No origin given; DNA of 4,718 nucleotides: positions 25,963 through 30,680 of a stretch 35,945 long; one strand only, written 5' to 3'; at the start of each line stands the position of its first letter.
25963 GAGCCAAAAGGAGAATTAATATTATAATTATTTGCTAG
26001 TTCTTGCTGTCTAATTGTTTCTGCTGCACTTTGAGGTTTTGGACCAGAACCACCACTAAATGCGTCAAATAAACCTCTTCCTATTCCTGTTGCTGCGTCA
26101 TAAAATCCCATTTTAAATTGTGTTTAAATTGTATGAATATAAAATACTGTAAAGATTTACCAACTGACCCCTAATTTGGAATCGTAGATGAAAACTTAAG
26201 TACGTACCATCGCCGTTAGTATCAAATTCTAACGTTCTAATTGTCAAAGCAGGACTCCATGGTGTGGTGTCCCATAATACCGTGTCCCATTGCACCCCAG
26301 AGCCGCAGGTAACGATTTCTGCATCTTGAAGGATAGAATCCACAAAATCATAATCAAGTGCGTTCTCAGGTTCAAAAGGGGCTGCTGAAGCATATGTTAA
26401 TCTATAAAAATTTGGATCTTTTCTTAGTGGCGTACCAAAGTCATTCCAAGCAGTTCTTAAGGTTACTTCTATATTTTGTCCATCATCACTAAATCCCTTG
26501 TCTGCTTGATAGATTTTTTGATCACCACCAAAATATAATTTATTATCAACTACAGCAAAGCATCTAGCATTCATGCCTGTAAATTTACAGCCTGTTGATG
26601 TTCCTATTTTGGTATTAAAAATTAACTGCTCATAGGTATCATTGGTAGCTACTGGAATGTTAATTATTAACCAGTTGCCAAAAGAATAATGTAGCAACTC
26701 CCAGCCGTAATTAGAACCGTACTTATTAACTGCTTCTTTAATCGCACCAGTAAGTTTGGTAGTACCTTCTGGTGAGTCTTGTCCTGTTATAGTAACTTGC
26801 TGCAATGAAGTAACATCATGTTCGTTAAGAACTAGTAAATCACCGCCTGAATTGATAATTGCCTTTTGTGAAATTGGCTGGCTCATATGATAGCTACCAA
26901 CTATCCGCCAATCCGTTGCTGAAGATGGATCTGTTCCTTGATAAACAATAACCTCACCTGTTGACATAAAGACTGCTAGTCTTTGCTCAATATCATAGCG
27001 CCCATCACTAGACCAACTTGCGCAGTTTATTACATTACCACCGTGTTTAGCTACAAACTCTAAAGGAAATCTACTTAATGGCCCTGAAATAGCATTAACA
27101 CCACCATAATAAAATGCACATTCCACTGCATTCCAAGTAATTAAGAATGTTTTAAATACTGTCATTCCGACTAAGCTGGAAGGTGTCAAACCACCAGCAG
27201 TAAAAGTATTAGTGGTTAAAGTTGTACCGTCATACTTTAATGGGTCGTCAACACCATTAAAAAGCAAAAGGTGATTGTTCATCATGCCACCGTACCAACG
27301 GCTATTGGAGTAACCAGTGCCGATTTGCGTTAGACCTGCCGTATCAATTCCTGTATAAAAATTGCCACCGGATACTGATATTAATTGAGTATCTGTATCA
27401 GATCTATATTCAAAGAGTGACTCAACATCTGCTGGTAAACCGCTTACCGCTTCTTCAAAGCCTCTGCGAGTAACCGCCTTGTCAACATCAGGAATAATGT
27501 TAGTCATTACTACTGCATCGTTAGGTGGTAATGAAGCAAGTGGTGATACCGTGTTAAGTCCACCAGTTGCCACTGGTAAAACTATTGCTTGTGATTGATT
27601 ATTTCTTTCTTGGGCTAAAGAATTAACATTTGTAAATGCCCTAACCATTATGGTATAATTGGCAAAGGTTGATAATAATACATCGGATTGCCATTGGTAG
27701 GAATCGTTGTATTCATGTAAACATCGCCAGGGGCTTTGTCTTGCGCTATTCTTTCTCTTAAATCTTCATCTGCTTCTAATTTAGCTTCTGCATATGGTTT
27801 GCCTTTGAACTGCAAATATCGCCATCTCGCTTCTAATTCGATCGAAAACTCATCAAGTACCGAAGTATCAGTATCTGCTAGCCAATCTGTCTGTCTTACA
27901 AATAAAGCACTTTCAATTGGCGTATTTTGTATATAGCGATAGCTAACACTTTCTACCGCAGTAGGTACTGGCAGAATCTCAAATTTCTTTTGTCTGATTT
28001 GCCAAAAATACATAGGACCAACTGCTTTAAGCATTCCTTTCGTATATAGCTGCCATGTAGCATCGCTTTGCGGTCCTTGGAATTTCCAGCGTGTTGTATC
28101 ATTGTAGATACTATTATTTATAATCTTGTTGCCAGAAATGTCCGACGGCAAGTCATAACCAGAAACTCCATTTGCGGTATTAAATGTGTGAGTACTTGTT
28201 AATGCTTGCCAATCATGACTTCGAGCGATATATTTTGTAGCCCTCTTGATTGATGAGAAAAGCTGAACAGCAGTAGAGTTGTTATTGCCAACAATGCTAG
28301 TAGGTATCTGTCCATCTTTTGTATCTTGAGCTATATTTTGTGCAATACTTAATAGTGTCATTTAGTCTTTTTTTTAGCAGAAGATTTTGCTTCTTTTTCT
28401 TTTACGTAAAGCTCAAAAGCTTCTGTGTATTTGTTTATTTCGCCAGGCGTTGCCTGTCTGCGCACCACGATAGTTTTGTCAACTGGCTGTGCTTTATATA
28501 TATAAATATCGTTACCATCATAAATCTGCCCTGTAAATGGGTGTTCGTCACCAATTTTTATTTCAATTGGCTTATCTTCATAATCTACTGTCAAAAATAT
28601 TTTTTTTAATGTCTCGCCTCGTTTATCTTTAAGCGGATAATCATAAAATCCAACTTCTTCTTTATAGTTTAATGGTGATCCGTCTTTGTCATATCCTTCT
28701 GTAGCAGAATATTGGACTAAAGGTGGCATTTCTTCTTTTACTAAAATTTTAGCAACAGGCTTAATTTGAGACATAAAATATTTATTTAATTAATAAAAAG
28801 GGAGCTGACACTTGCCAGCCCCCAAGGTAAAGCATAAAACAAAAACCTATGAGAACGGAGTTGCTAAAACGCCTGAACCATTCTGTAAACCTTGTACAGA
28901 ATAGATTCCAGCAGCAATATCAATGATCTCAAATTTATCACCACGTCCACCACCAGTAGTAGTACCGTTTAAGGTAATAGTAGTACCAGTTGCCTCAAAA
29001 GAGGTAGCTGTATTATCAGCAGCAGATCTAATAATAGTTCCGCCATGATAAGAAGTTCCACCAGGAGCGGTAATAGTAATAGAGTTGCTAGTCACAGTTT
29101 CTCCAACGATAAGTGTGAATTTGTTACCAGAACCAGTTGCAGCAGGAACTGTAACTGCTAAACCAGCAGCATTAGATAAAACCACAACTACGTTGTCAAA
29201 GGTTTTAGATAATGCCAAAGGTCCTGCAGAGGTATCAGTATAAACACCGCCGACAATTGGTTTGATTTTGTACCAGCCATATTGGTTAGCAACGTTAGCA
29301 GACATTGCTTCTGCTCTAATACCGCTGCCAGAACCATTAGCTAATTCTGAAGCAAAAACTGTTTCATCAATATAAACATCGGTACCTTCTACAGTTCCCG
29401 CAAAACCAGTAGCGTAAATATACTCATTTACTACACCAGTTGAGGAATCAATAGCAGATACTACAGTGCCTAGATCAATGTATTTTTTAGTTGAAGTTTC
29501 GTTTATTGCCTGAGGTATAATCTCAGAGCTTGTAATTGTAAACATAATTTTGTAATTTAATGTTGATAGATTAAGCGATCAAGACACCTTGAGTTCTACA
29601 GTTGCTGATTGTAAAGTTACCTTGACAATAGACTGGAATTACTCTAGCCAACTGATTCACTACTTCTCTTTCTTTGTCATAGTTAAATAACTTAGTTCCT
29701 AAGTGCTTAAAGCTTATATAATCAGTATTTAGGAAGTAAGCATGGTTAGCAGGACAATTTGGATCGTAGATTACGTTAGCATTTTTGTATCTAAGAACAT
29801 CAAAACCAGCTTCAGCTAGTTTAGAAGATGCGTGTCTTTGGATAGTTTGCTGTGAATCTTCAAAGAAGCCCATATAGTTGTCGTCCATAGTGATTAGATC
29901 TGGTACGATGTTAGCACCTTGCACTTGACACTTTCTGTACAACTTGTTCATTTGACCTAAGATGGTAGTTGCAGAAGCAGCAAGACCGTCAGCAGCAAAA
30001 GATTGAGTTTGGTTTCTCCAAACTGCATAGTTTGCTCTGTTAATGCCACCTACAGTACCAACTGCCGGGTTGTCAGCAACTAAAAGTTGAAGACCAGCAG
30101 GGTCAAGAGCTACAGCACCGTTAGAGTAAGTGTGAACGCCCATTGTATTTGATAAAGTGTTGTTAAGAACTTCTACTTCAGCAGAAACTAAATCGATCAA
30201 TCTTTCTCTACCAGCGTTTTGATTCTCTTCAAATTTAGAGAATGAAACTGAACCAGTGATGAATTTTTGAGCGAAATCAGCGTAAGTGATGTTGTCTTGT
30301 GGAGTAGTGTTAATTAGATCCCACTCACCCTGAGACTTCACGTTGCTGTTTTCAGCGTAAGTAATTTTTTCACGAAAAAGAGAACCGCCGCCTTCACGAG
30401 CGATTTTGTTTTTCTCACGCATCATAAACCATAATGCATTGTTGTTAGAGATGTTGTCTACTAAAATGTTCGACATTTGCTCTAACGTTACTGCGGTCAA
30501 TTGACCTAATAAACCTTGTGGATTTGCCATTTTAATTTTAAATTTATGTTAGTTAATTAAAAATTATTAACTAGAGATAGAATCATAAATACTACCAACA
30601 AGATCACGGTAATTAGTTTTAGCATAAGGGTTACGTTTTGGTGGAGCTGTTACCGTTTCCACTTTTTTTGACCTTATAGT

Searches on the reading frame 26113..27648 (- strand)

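Call 10: search_protein_families(library=phrogs, max_evalue=0.001, proteins=[window:26113-27648:-])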
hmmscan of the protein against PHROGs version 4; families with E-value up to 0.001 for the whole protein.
window:26113-27648:- (511 aa): 2 families
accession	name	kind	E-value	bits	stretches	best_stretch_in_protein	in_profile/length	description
phrog_5107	-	lysis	2.3e-75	255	1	19-497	4-518/533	amidase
phrog_3287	-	head and packaging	3e-06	27.4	1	30-174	13-164/524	virion structural protein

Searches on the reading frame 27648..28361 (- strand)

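Call 10: search_protein_families(library=phrogs, max_evalue=0.001, proteins=[window:27648-28361:-])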
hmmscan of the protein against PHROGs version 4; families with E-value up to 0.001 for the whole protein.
window:27648-28361:- (237 aa): 1 family
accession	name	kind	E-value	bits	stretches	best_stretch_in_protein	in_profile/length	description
phrog_6013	-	tail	1.1e-35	123.8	1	1-219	1-216/228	tail protein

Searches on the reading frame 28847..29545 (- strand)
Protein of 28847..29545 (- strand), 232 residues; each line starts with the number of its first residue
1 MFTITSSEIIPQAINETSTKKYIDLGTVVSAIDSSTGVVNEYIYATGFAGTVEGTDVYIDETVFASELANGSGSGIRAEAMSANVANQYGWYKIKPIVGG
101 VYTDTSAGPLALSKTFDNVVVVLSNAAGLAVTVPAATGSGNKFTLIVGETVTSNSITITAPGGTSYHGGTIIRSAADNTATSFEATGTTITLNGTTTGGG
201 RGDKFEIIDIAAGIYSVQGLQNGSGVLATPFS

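Call 10: search_protein_families(library=phrogs, max_evalue=0.001, proteins=[window:28847-29545:-])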
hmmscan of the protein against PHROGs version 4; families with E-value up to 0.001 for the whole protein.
window:28847-29545:- (232 aa): 1 family
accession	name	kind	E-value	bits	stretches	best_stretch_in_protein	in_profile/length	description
phrog_29386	-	head and packaging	1.2e-09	39.2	1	8-163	20-175/191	virion structural protein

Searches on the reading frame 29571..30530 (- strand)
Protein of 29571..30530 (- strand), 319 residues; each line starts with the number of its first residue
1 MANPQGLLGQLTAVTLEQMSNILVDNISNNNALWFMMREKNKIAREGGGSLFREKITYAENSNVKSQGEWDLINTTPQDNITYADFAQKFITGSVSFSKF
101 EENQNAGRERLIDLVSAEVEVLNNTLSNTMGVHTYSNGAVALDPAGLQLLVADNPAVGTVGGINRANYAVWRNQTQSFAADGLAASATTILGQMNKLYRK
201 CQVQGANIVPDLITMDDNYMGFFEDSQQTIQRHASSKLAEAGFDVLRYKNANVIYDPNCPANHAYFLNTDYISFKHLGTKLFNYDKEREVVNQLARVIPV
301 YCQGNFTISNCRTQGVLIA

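Call 10: search_protein_families(library=phrogs, max_evalue=0.001, proteins=[window:29571-30530:-])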
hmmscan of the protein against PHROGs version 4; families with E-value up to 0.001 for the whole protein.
window:29571-30530:- (319 aa): 2 families
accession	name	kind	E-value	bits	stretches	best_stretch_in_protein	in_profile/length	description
phrog_9953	-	head and packaging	3.3e-60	205.2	1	8-319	9-328/329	major head protein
phrog_14242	-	head and packaging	2.3e-07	30.8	1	129-274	202-339/396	major head protein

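Call 63: search_protein_families(library=pfam, max_evalue=1, proteins=[L006:8219-8719:+, L006:9551-9997:+])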
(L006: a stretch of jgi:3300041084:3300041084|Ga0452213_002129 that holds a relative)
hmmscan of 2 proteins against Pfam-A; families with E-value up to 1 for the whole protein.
L006:8219-8719:+ (166 aa): 0 families

L006:9551-9997:+ (148 aa): 0 families

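Call 119: search_protein_families(library=pfam, max_evalue=0.1, proteins=[L196:9664-10017:+, L196:17721-18089:-, L196:9327-9560:-, L196:8619-9059:-, L196:7979-8638:-, L196:19376-20011:-, L196:16073-17053:-, L196:12700-13935:-, L196:11607-12014:-])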
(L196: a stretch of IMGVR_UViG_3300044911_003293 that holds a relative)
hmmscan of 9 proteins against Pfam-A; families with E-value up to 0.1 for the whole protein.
L196:9664-10017:+ (117 aa): 2 families
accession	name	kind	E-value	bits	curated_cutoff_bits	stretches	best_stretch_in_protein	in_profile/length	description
PF02838.20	Glyco_hydro_20b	-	0.042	15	26.1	1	2-52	38-83/124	Glycosyl hydrolase family 20, domain 2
PF24735.1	DUF7686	-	0.06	13.7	24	0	33-72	28-69/73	Domain of unknown function (DUF7686)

L196:17721-18089:- (122 aa): 1 family
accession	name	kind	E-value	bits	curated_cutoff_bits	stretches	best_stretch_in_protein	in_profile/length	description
PF16309.10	DUF4951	-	0.096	13.3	27.3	0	23-82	43-98/99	Domain of unknown function (DUF4951)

L196:9327-9560:- (77 aa): 0 families

L196:8619-9059:- (146 aa): 1 family
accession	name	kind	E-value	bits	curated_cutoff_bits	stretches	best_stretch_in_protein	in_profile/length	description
PF05866.16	RusA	-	0.02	16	22.8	1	93-128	80-115/124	Endodeoxyribonuclease RusA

L196:7979-8638:- (219 aa): 0 families

L196:19376-20011:- (211 aa): 3 families
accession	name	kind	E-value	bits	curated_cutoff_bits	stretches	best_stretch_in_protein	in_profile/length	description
PF00551.24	Formyl_trans_N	-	1.4e-06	28.6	26.1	1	51-118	88-156/181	Formyl transferase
PF21553.2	Formyl_trans_C_2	-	0.00025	21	27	1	168-211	2-44/58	Methionyl-tRNA formyltransferase, C-terminal domain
PF18030.7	Rimk_N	-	0.05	14.4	26.4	1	1-36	1-34/94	RimK PreATP-grasp domain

L196:16073-17053:- (326 aa): 1 family
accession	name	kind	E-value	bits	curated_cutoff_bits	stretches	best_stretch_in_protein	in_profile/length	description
PF03837.19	RecT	-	3.5e-19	69.6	24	1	28-199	10-190/198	RecT family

L196:12700-13935:- (411 aa): 3 families
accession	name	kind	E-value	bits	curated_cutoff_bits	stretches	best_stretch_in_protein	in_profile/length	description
PF23559.1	WH_DRP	-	0.01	16.3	27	1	40-59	28-47/71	Disease resistance protein Winged helix domain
PF09861.14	Lar_N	-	0.015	14.9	23.3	1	210-271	59-118/204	Lactate racemase N-terminal domain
PF12643.12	MazG-like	-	0.056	14.1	27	0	111-141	48-78/85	MazG-like family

L196:11607-12014:- (135 aa): 0 families
